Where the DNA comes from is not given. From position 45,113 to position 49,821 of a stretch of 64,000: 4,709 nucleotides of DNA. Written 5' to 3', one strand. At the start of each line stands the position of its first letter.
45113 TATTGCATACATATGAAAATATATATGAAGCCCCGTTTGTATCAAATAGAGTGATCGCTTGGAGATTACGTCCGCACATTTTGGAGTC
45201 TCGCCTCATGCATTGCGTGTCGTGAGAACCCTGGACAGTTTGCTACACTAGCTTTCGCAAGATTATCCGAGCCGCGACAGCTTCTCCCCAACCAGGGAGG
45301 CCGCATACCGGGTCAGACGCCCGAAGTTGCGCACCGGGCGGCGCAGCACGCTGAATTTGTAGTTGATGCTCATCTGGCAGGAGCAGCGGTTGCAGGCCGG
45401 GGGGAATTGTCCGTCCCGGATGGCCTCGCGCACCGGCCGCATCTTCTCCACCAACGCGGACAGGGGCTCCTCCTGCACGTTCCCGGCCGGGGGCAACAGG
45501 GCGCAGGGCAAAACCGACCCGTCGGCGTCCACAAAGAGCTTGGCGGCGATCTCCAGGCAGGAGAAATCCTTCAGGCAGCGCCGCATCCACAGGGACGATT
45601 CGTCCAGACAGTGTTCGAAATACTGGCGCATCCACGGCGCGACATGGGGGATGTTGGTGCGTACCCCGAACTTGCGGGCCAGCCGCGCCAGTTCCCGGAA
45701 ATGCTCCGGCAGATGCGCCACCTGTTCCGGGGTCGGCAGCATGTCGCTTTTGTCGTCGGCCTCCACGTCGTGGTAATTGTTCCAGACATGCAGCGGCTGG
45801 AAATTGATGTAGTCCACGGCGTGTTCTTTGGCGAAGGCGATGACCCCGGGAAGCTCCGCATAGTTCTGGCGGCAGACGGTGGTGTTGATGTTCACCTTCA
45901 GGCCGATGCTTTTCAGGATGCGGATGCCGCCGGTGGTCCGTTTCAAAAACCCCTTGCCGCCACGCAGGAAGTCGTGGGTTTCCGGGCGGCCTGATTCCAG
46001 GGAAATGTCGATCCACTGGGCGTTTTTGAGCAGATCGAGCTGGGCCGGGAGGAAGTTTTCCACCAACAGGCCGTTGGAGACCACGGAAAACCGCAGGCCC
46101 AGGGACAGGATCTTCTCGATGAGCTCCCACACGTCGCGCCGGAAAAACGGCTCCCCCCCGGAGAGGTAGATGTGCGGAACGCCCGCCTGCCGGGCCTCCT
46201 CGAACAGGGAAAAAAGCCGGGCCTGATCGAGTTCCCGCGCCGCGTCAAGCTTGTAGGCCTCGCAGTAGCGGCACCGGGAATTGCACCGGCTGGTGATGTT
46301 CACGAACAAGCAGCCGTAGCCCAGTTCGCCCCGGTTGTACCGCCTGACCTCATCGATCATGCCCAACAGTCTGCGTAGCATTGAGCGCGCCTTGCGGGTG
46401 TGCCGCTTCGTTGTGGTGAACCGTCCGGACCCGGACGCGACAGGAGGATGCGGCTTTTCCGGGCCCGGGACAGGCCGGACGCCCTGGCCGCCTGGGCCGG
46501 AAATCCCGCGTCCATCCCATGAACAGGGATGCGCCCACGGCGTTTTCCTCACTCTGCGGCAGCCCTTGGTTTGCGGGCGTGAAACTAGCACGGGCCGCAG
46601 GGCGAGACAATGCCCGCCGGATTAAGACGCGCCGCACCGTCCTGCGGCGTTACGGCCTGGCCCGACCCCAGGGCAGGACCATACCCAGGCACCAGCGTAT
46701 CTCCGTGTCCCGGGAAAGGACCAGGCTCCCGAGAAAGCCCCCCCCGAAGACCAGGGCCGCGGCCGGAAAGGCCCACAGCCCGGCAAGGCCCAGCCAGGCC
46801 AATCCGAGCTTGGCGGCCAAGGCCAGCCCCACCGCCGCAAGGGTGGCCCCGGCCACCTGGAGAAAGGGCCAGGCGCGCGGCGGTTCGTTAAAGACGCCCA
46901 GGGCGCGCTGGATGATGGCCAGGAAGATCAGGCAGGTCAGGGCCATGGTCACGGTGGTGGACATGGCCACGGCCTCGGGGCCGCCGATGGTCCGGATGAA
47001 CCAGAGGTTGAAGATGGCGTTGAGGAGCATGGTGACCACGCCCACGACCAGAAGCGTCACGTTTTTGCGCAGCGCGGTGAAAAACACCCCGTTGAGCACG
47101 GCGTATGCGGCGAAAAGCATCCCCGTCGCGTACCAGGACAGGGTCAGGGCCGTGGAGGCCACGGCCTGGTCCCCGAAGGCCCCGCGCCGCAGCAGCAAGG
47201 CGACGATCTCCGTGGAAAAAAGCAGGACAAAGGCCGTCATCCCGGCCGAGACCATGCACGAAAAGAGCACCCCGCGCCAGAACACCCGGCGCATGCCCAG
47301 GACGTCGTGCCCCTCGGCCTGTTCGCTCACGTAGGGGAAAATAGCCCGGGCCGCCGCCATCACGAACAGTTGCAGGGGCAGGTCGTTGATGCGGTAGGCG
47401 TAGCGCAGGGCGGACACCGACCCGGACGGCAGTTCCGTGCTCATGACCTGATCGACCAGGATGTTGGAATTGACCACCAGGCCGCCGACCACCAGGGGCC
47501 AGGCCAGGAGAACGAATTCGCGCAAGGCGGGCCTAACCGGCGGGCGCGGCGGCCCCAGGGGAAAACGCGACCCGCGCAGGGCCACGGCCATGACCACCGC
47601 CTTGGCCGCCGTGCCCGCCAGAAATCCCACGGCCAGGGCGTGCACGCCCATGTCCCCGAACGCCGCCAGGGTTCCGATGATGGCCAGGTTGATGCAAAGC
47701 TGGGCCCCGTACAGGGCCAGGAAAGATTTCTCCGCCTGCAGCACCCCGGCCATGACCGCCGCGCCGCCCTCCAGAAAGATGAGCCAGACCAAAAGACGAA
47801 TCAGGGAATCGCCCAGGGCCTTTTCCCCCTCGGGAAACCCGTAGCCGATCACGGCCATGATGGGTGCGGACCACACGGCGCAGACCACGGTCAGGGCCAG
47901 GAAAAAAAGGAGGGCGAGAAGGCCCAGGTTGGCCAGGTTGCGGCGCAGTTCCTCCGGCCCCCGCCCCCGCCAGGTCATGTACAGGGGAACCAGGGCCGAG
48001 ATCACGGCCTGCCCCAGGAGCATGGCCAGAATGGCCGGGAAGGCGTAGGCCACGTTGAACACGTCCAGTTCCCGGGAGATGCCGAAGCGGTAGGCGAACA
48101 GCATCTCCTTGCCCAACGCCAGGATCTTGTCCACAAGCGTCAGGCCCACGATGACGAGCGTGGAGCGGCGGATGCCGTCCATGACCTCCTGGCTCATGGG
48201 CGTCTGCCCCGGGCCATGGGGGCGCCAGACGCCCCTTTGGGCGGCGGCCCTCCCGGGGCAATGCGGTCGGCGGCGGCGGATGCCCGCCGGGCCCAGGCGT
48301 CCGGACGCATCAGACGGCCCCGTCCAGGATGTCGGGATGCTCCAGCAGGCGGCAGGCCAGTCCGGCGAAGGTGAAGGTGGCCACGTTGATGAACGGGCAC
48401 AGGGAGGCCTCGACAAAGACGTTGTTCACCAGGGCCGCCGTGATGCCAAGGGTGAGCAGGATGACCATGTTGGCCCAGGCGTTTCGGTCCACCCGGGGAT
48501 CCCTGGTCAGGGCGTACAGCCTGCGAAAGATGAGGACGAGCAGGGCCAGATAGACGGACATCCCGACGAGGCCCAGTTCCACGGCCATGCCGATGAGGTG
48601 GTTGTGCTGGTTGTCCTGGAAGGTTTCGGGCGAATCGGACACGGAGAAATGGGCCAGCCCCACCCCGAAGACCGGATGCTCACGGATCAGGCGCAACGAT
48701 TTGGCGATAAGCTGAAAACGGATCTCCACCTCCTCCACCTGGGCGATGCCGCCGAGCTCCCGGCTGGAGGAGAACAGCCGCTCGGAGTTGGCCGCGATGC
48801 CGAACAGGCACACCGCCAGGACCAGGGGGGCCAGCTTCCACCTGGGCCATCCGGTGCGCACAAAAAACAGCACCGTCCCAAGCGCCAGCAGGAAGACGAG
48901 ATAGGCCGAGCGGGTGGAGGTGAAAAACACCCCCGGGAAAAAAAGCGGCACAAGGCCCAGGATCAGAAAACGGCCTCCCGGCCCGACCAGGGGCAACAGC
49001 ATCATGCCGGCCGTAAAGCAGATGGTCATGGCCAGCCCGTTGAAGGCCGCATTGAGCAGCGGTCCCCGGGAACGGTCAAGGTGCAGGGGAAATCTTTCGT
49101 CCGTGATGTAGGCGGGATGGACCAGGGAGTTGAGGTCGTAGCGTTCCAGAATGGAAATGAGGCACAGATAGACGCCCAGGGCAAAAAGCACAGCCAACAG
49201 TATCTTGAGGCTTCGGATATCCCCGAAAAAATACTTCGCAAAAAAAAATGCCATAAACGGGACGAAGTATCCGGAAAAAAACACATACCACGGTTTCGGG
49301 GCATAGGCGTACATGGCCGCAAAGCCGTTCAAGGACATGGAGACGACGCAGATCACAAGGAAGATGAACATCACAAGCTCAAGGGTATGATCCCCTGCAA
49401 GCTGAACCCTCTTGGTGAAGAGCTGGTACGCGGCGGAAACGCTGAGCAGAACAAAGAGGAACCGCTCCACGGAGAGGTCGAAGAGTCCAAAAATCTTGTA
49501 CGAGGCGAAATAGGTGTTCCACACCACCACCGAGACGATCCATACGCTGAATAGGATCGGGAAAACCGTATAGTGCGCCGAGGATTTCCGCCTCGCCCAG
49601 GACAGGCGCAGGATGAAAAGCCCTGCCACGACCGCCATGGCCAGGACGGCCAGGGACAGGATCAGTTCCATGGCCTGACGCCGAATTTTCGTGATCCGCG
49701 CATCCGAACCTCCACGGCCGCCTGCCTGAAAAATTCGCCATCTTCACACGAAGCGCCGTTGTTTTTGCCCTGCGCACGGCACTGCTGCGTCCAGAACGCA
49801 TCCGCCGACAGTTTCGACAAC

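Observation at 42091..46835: Two alternative cargo cassettes held in tandem between convergent glycosyltransferase and flippase genes: the footprint of a Campbell-type insertion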

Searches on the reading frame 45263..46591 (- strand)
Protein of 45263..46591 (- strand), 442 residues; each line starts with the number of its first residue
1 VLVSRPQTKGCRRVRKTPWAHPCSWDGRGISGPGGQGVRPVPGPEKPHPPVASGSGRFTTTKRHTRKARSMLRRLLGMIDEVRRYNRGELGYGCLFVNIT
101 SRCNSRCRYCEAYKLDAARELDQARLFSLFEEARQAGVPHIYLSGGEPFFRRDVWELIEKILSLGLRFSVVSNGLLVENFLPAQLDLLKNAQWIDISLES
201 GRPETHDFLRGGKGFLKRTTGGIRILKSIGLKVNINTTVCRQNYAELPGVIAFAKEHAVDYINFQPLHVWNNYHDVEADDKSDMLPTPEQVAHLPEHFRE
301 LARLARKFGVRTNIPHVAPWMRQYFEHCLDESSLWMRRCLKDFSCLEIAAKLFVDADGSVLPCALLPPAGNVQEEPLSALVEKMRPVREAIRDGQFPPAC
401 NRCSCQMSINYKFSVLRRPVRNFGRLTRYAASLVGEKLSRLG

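Call 6: search_protein_families(library=pfam, proteins=[window:45263-46591:-], max_evalue=0.01)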
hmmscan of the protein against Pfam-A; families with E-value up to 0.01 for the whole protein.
window:45263-46591:- (442 aa): 3 families
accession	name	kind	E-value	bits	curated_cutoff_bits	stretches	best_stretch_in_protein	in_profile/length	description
PF04055.27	Radical_SAM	-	2.6e-25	90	29.5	1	97-253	1-165/166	Radical SAM superfamily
PF13353.11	Fer4_12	-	3.3e-06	27.9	22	1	91-192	3-110/137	4Fe-4S single cluster domain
PF13186.11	SPASM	-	5e-06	27.1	21.5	1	347-403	3-66/67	Iron-sulfur cluster-binding domain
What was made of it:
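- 45263..46381 (-): Radical SAM/SPASM gene (372 aa), the ancestral resident of this position. Pfam Radical_SAM 2.6e-25 and SPASM 5e-6 (call 6).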

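Call 25: search_protein_families(library=ncbifam, proteins=[window:45263-46384:-], max_evalue=0.01)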
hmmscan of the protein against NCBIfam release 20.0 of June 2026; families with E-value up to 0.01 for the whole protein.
window:45263-46384:- (373 aa): 62 families (the best 25 are shown)
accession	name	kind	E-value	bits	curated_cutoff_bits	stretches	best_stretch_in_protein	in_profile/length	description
TIGR04250.1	SCM_rSAM_ScmE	equivalog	2.4e-33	115.5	400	1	28-298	7-275/358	SynChlorMet cassette radical SAM/SPASM protein ScmE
TIGR04053.2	TIGR04053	equivalog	8.5e-30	104.2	395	2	27-191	11-179/366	TIGR04053 family radical SAM/SPASM domain-containing protein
TIGR04545.1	rSAM_ahbD_hemeb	equivalog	1.4e-27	97.1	500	1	29-336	5-310/339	heme b synthase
TIGR04051.1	rSAM_NirJ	equivalog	1.5e-26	93.2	515.45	1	28-323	6-305/354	heme d1 biosynthesis radical SAM protein NirJ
TIGR04303.1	GeoRSP_rSAM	equivalog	2.6e-26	93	400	1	30-335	11-297/325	GeoRSP system radical SAM/SPASM protein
TIGR04055.1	rSAM_NirJ2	equivalog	6.5e-26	91.6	500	1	29-187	5-163/326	putative heme d1 biosynthesis radical SAM protein NirJ2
NF045574.1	sacti_mat_StsB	exception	7.4e-24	84.4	625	1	27-193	99-264/466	StsB family radical SAM/SPASM domain sactipeptide maturase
TIGR02109.1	PQQ_syn_pqqE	equivalog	1.7e-23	83.1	381.35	1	26-294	9-257/358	pyrroloquinoline quinone biosynthesis protein PqqE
TIGR04546.1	rSAM_ahbC_deAc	equivalog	4.6e-22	78.4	650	1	28-198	43-213/390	12,18-didecarboxysiroheme deacetylase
TIGR04054.1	rSAM_NirJ1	equivalog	1.1e-21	77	650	1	27-198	39-210/387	putative heme d1 biosynthesis radical SAM protein NirJ1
NF049973.1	radical_Rv1681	equivalog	3e-21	75.7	380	1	32-190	80-239/326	Rv1681 family radical SAM protein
TIGR02666.1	moaA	equivalog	3.9e-21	75.4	284.05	1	27-223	13-220/336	GTP 3',8-cyclase MoaA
NF050035.1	rSAM_WgK_link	exception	5.6e-21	74.9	650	1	28-193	13-179/367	radical SAM/SPASM peptide maturase WgkB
TIGR02668.1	moaA_archaeal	equivalog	2.1e-20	72.9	325.25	1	28-203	14-191/303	GTP 3',8-cyclase MoaA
NF001199.0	PRK00164.2-1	equivalog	3.2e-20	72.5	231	1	26-190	14-180/308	GTP 3',8-cyclase MoaA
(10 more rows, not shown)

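Call 29: find_homologous_proteins(query=window:45263-46381:-, max_evalue=1e-60)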
Query window:45263-46381:- (372 aa): 13 proteins with E <= 1e-60 among 8000 candidates.
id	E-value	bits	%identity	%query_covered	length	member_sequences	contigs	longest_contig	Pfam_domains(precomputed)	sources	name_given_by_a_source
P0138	2.3e-255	864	100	100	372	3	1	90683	PF13186.12,PF04055.28,PF13353.12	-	-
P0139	5.1e-243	824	95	100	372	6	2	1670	PF13186.12,PF04055.28,PF13353.12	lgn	-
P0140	2.4e-219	746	87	100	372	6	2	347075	PF13186.12,PF04055.28,PF13353.12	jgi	-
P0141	3.5e-214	729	84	100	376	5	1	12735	PF13186.12,PF04055.28,PF13353.12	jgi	jgi:MoaA/NifB/PqqE/SkfB family radical SAM enzyme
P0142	1.3e-194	665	75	100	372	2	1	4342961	PF13186.12,PF04055.28,PF13353.12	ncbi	ncbi:radical SAM protein [Solidesulfovibrio sp.]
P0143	6.0e-193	659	75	100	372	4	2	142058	PF13186.12,PF04055.28,PF13353.12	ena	-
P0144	3.6e-186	637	75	99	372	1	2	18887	PF13186.12,PF04055.28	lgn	-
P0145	3.0e-165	568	75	86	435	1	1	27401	PF04055.28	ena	-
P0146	1.0e-105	372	44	100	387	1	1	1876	PF04055.28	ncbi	-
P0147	1.7e-103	365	44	97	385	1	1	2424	PF13186.12,PF04055.28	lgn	-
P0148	5.8e-95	337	74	54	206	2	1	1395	PF04055.28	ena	-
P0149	1.2e-89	319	41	91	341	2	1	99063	PF04055.28,PF13353.12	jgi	jgi:MoaA/NifB/PqqE/SkfB family radical SAM enzyme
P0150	1.4e-85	306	38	96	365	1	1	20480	PF04055.28,PF13353.12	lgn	-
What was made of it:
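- The source contig is only 90.7 kb, so it is a draft or a MAG (call 29). The source is a 90.7-kb contig, so probably a draft or a MAG (call 29).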

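Call 30: find_encoding_contigs(protein=P0138, flank=10000, max_places=10)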
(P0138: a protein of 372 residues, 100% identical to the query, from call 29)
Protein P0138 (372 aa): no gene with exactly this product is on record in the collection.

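Call 31: find_encoding_contigs(protein=P0139, flank=10000, max_places=10)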
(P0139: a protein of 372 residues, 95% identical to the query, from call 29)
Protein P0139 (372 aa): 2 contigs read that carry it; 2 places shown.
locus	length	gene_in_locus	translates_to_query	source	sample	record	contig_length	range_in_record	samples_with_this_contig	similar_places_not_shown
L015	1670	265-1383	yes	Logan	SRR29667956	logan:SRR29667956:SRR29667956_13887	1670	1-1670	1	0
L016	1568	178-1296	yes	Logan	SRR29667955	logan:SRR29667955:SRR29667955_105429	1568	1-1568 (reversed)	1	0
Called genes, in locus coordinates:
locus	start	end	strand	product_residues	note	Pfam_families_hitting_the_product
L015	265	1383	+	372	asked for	PF13353:Fer4_12 (weak), PF04055:Radical_SAM, PF13186:SPASM (faint)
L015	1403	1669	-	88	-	?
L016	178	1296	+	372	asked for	PF13353:Fer4_12 (weak), PF04055:Radical_SAM, PF13186:SPASM (faint)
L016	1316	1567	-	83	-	?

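Call 32: find_encoding_contigs(protein=P0140, flank=10000, max_places=10)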
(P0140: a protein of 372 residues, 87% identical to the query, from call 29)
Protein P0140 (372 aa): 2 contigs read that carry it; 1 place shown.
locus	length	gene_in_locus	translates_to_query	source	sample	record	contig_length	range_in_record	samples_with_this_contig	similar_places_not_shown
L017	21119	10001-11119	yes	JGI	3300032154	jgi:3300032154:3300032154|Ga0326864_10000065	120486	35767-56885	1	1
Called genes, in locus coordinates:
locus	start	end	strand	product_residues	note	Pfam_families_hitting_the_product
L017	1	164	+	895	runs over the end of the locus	PF04879:Molybdop_Fe4S4, PF00384:Molybdopterin, PF01568:Molydop_binding, PF00117:GATase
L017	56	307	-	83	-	-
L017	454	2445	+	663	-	PF13522:GATase_6, PF13537:GATase_7, PF00733:Asn_synthase, PF06508:QueC (weak)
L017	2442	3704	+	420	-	PF13579:Glyco_trans_4_4, PF13439:Glyco_transf_4 (weak), PF20706:GT4-conflict (weak), PF00534:Glycos_transf_1, PF13692:Glyco_trans_1_4, PF13524:Glyco_trans_1_2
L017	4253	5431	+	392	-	PF02563:Poly_export, PF10531:SLBB, PF22461:SLBB_2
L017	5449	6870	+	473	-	PF13807:GNVR (weak)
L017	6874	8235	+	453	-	PF04932:Wzy_C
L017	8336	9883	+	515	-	PF03023:MurJ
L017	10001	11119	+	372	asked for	PF13353:Fer4_12 (weak), PF04055:Radical_SAM, PF13186:SPASM (weak)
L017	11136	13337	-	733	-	PF13439:Glyco_transf_4, PF00534:Glycos_transf_1, PF13524:Glyco_trans_1_2 (weak), PF13692:Glyco_trans_1_4, PF13524:Glyco_trans_1_2, PF13692:Glyco_trans_1_4, PF00534:Glycos_transf_1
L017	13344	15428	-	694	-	PF02012:BNR (faint), PF15902:Sortilin-Vps10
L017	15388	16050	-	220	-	-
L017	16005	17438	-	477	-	PF13727:CoA_binding_3, PF02397:Bac_transf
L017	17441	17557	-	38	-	-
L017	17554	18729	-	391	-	PF13439:Glyco_transf_4, PF13579:Glyco_trans_4_4, PF00534:Glycos_transf_1, PF13692:Glyco_trans_1_4, PF13524:Glyco_trans_1_2 (faint)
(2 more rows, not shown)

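Call 44: search_protein_families(library=padloc, proteins=[window:45263-46381:-], max_evalue=0.01)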
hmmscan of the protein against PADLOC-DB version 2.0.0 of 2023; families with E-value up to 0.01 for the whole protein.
window:45263-46381:- (372 aa): 3 families
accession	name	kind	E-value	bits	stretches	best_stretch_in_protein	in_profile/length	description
PDLC02903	pVip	-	4.1e-20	70.3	1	27-176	4-152/257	Viperins not associated with kinases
PDLC02904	pVip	-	4.7e-18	63.7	1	29-177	9-158/262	Viperins associated with kinases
PDLC02905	pVip-kinase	-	5.5e-08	30.5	1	30-199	189-368/474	Viperin-kinase fusion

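Call 80: find_related_loci(query=window:45263-46381:-, collection=genome_contigs, flank=5000)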
Query window:45263-46381:- (372 aa) in genome_contigs; peptide patterns used: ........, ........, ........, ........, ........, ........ (x = any residue, [..] = any of these).
24 stretches matched a pattern; 2 encode a relative of the query (tblastn E <= 1e-3); 2 distinct loci.
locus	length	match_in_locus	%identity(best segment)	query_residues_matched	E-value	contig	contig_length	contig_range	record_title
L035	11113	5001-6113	90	1-371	0e+0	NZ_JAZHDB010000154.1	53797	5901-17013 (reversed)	MAG: Desulfolutivibrio sp. isolate Bin1Zod NODE_42_length_53841_cov_42.859592, whole genome shotgun sequence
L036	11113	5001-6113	75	1-371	0e+0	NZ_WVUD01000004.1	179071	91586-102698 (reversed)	Solidesulfovibrio aerotolerans strain DSM 16695 NODE_4_length_179071_cov_32.571011, whole genome shotgun sequence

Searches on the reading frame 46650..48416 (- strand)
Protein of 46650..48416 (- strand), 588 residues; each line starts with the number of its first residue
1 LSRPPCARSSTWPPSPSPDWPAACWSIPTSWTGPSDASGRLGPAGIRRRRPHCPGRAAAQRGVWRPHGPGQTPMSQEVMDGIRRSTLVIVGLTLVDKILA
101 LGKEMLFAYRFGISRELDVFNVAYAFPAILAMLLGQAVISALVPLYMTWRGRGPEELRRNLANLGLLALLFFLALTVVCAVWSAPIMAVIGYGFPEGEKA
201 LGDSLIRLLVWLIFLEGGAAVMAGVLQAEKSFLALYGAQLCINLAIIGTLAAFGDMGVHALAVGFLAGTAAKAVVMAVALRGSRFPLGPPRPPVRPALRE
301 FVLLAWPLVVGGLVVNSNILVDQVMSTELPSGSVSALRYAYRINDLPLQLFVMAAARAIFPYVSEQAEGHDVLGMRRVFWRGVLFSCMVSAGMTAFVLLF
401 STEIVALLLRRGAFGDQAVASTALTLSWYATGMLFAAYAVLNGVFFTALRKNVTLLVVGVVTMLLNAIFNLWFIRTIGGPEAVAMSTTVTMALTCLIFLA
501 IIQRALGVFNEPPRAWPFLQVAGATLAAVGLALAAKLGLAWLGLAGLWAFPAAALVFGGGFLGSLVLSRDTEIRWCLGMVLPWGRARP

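Call 6: search_protein_families(library=pfam, proteins=[window:46650-48416:-], max_evalue=0.01)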
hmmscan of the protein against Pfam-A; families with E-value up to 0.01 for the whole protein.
window:46650-48416:- (588 aa): 1 family
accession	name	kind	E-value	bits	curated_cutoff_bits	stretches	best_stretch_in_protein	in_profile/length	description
PF03023.19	MurJ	-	3.6e-52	177.9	27.4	1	108-520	2-417/451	Lipid II flippase MurJ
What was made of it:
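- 46650..48197 (-): Intact resident MurJ-family (MOP) flippase, 515 aa. Pfam MurJ 3.6e-52 (call 6).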

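Call 25: search_protein_families(library=ncbifam, proteins=[window:46650-48200:-], max_evalue=0.01)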
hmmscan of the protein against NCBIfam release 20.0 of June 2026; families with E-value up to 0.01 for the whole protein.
window:46650-48200:- (516 aa): 1 family
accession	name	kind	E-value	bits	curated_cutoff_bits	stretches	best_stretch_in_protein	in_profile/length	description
TIGR01695.1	murJ_mviN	equivalog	6.5e-63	213.2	235.55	1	12-479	4-473/506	murein biosynthesis integral membrane protein MurJ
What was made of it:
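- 46650..48197 (-): TIGR01695 scores 213 bits, below its 235-bit cutoff (call 25).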

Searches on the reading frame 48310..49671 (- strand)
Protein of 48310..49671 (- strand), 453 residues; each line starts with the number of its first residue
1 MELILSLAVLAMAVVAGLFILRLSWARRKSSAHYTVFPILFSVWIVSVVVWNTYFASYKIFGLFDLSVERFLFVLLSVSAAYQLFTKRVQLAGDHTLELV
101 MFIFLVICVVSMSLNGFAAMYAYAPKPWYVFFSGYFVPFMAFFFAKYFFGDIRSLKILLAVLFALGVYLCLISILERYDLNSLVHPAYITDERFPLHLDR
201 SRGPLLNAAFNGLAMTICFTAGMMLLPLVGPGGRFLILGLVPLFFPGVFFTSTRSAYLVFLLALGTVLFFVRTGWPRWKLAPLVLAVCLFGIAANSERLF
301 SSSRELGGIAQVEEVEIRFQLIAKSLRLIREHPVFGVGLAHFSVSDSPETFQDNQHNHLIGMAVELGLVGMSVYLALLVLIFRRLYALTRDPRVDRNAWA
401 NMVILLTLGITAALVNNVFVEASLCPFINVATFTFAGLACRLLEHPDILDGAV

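Call 6: search_protein_families(library=pfam, proteins=[window:48310-49671:-], max_evalue=0.01)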
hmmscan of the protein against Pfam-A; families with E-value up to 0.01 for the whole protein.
window:48310-49671:- (453 aa): 1 family
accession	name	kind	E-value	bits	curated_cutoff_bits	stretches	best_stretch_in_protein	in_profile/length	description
PF04932.20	Wzy_C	-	3.4e-18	66.3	31.7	1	243-375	5-149/149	O-Antigen ligase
